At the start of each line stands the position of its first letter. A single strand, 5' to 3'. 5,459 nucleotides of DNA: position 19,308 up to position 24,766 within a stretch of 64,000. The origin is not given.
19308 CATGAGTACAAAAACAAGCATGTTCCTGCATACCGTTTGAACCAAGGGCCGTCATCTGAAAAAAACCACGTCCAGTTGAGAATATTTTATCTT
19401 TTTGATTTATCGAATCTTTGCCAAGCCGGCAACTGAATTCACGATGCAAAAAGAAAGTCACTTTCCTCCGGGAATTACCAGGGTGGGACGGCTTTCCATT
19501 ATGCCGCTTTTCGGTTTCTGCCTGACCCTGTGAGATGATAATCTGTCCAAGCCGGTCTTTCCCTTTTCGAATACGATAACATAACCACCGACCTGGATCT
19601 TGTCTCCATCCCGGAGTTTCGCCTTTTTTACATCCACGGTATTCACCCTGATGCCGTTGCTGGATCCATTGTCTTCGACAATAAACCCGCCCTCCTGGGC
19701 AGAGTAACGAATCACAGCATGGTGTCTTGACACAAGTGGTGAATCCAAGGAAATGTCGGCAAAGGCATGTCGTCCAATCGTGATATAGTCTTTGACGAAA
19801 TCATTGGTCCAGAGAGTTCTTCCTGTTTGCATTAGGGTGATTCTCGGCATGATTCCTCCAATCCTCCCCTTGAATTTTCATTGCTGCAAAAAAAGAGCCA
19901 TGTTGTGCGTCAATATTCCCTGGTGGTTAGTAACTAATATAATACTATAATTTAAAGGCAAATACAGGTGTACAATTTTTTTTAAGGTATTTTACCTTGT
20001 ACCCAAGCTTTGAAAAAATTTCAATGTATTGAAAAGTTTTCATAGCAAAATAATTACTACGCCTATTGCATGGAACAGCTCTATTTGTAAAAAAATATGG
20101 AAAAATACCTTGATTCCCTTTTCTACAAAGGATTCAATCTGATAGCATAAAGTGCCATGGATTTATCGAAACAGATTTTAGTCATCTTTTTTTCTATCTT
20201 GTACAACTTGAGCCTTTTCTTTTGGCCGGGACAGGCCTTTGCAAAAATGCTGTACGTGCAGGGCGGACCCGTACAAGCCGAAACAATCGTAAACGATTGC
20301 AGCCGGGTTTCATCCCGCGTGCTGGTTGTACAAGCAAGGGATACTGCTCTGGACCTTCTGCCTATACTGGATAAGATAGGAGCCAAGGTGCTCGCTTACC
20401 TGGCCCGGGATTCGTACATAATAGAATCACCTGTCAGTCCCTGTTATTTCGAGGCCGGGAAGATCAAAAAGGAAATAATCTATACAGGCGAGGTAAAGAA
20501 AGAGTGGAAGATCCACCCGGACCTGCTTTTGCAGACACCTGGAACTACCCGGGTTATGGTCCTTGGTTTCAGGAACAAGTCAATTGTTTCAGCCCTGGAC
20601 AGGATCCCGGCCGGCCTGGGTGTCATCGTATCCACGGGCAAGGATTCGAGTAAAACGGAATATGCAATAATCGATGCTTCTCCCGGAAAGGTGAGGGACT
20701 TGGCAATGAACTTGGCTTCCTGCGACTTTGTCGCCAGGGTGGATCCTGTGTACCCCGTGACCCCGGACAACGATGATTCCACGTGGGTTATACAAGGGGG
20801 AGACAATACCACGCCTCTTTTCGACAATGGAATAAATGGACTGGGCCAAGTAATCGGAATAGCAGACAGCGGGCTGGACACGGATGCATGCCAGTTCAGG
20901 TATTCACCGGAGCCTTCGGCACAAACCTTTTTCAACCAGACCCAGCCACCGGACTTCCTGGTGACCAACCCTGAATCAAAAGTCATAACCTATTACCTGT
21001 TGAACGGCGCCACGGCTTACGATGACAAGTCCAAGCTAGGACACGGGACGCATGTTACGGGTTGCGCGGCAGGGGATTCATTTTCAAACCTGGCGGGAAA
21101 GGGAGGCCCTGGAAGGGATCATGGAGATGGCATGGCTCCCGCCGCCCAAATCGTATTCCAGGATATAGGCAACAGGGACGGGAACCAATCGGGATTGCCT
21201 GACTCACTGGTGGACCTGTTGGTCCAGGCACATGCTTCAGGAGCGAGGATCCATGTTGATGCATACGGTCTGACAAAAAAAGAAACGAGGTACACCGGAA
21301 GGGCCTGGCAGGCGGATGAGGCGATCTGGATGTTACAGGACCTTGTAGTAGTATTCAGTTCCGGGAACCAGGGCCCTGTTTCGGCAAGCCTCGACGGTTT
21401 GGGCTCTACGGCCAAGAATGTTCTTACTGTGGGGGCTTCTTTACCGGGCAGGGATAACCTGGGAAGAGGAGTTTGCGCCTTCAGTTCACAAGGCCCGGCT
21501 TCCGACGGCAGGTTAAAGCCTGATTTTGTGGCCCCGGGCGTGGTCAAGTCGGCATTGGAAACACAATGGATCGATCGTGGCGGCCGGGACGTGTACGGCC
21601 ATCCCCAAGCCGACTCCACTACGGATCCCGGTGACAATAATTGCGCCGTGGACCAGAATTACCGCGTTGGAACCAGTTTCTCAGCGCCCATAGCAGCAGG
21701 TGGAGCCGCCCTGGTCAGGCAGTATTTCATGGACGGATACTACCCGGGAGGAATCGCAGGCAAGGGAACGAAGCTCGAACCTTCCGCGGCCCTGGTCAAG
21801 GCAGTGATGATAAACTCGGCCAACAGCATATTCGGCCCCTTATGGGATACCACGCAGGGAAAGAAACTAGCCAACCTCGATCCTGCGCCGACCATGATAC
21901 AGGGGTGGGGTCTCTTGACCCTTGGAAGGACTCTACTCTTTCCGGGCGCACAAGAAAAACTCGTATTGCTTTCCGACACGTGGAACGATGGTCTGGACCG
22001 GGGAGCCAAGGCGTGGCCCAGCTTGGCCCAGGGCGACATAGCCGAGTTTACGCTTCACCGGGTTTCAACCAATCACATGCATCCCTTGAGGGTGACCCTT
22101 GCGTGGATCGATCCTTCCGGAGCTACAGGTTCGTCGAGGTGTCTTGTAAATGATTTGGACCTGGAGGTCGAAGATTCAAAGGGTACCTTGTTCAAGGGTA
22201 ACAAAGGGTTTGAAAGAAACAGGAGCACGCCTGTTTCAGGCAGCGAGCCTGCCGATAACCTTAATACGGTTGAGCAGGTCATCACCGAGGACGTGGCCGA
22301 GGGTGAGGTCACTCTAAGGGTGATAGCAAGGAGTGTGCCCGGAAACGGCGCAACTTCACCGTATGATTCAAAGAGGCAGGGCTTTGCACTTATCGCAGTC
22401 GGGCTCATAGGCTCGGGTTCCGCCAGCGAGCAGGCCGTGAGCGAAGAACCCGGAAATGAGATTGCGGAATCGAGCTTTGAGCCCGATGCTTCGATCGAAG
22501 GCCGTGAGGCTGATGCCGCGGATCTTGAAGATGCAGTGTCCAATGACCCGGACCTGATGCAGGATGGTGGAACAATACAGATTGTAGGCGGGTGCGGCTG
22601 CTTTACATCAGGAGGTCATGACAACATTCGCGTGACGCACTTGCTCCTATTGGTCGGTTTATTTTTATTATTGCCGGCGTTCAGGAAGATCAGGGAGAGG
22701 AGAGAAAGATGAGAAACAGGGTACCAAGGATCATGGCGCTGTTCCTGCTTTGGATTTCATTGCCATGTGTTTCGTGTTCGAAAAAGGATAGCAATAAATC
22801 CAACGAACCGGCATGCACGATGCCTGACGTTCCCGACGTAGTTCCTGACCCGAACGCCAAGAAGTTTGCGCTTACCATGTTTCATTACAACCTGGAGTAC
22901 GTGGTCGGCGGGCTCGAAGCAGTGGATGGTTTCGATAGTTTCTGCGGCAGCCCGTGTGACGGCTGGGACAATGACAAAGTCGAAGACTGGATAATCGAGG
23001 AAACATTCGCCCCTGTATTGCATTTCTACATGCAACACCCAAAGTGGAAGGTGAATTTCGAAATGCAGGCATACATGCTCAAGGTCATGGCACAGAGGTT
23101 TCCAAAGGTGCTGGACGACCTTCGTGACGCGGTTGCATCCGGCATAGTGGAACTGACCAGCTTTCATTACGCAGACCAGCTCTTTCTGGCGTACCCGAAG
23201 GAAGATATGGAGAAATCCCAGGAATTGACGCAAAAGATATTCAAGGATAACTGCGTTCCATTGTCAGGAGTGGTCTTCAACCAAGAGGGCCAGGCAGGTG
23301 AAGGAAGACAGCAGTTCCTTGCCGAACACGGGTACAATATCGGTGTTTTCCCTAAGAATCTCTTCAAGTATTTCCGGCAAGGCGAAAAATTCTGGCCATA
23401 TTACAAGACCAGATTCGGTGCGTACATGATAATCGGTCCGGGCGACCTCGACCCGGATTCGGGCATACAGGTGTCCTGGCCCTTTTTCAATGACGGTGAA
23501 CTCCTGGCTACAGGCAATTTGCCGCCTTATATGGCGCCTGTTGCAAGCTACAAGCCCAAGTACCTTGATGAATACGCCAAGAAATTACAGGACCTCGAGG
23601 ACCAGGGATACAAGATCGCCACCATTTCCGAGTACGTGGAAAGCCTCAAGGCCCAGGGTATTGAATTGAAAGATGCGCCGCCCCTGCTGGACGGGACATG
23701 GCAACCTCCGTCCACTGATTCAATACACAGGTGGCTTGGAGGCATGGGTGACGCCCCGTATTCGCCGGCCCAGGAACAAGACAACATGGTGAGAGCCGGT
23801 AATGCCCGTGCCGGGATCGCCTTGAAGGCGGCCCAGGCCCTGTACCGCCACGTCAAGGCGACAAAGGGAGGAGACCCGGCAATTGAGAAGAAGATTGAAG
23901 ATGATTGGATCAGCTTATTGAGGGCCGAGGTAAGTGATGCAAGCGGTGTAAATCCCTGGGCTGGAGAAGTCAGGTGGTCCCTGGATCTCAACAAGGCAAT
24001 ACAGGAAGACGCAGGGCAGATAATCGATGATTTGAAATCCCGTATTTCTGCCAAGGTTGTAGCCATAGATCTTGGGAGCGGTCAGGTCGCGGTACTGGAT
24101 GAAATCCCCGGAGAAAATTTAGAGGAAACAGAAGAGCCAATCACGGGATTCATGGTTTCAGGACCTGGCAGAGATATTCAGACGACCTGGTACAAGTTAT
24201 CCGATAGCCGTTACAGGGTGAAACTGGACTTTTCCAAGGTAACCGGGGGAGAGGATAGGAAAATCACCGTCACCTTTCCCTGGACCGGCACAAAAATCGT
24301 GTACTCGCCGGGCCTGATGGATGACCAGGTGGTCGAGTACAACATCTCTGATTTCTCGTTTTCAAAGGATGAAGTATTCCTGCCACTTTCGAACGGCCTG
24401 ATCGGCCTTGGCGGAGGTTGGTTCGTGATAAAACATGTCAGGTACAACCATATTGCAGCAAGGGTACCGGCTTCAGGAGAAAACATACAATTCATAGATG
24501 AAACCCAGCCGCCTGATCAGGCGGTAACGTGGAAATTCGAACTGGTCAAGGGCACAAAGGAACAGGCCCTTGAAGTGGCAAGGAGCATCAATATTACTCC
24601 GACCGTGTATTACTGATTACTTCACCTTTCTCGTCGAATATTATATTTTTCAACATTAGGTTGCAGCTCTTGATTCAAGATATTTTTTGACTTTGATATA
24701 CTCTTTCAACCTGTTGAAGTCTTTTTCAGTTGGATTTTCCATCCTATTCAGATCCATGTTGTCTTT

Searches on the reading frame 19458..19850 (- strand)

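Call 20: search_protein_families(library=pfam, proteins=[window:19458-19850:-], max_evalue=0.001)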
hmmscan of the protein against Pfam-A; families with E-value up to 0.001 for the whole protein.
window:19458-19850:- (130 aa): 2 families
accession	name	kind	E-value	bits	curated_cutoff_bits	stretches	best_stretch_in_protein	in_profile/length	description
PF00498.31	FHA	-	2.8e-19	69.8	20.7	1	23-88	1-67/67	FHA domain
PF16697.10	Yop-YscD_cpl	-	1.1e-09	38.9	33.2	1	21-95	17-91/94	Inner membrane component of T3SS, cytoplasmic domain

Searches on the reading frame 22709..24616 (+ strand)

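Call 20: search_protein_families(library=pfam, proteins=[window:22709-24616:+], max_evalue=0.001)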
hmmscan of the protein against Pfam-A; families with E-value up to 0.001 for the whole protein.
window:22709-24616:+ (635 aa): 1 family
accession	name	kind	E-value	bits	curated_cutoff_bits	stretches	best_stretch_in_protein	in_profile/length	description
PF03065.20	Glyco_hydro_57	-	4.7e-05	23.3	21.2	1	97-296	45-229/291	Glycosyl hydrolase family 57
